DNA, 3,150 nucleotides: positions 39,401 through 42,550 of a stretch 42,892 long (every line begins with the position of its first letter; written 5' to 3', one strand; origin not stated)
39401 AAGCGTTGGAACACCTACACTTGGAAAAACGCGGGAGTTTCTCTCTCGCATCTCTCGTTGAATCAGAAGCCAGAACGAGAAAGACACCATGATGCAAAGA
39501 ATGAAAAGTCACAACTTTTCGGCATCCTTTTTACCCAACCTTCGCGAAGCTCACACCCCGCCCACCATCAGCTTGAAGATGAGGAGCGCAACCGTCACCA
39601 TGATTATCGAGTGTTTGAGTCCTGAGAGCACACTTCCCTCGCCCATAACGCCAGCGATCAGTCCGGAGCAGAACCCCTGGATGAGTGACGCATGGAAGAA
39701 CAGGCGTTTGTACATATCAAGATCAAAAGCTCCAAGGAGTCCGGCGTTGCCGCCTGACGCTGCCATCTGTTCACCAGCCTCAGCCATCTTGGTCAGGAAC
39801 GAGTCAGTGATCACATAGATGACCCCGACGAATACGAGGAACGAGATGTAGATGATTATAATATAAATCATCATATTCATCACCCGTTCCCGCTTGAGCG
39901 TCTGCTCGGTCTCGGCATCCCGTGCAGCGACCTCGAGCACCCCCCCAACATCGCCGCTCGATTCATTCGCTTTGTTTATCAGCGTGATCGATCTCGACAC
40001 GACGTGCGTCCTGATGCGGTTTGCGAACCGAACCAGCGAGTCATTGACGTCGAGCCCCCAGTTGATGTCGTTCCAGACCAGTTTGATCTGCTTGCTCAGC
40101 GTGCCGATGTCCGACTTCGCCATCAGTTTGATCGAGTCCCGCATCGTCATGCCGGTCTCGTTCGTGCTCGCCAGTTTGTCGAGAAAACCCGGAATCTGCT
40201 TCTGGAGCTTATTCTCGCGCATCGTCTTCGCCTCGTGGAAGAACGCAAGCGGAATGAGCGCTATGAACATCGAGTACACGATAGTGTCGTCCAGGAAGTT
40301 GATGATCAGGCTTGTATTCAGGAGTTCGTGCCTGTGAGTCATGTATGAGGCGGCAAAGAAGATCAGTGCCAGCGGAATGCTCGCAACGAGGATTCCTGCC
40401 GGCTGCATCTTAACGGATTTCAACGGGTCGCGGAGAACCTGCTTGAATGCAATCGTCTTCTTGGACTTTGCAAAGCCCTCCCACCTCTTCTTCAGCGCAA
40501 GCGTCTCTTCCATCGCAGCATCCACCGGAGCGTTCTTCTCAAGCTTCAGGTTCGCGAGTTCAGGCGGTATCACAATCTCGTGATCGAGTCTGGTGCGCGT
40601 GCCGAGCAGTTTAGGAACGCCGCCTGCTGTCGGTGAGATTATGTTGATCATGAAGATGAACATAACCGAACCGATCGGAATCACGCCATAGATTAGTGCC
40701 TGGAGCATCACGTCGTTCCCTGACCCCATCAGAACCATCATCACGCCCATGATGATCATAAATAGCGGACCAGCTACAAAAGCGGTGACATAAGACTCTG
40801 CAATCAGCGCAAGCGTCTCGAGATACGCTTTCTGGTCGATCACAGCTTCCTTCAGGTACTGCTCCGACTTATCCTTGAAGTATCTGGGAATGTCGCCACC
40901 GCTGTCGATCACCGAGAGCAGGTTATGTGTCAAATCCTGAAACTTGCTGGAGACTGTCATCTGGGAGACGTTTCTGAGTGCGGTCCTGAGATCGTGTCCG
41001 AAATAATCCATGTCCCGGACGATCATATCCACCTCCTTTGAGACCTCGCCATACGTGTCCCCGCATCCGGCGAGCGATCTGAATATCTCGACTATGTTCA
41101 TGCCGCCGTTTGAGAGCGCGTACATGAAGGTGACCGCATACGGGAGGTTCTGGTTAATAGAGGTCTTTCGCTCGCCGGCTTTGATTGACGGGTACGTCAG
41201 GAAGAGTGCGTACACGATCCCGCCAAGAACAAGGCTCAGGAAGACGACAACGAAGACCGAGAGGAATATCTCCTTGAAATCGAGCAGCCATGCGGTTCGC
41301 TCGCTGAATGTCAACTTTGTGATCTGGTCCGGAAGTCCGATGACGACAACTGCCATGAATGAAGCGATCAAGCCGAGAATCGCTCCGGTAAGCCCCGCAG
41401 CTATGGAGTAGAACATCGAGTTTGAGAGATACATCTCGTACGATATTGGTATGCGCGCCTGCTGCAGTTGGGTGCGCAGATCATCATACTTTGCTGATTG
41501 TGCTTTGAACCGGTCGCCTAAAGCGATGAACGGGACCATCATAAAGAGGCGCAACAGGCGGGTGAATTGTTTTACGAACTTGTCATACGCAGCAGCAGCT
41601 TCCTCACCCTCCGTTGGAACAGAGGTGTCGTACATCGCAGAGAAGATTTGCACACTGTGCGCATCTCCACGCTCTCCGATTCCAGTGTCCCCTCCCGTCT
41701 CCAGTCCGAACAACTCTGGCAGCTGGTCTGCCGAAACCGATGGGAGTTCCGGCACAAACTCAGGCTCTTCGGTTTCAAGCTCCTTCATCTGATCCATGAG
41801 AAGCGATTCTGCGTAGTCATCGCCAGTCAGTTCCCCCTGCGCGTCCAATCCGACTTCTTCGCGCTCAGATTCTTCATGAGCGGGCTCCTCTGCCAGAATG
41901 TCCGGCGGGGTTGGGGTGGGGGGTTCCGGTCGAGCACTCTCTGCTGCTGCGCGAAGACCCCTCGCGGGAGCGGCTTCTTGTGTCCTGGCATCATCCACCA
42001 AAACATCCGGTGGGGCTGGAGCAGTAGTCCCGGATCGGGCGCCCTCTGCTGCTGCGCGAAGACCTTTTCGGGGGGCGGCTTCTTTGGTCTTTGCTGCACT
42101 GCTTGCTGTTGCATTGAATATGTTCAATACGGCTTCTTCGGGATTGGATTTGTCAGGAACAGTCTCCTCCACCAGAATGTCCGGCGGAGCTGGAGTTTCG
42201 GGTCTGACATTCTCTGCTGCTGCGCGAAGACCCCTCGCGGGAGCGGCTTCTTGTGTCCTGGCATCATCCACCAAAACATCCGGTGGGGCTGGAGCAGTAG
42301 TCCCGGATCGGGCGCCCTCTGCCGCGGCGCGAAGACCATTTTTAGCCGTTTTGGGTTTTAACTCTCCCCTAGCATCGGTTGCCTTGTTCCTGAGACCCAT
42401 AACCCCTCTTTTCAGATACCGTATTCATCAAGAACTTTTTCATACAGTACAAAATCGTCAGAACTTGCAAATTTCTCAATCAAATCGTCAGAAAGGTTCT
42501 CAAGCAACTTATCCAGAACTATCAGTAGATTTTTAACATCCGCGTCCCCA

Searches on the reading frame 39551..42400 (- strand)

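Call 9: search_protein_families(library=pfam, proteins=[window:39551-42400:-], max_evalue=0.001)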
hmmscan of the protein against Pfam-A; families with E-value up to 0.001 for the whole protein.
window:39551-42400:- (949 aa): 1 family
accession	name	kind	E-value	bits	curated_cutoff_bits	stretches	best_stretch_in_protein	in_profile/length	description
PF00482.28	T2SSF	-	9.9e-33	113.2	25.2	2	739-864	1-123/125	Type II secretion system (T2SS), protein F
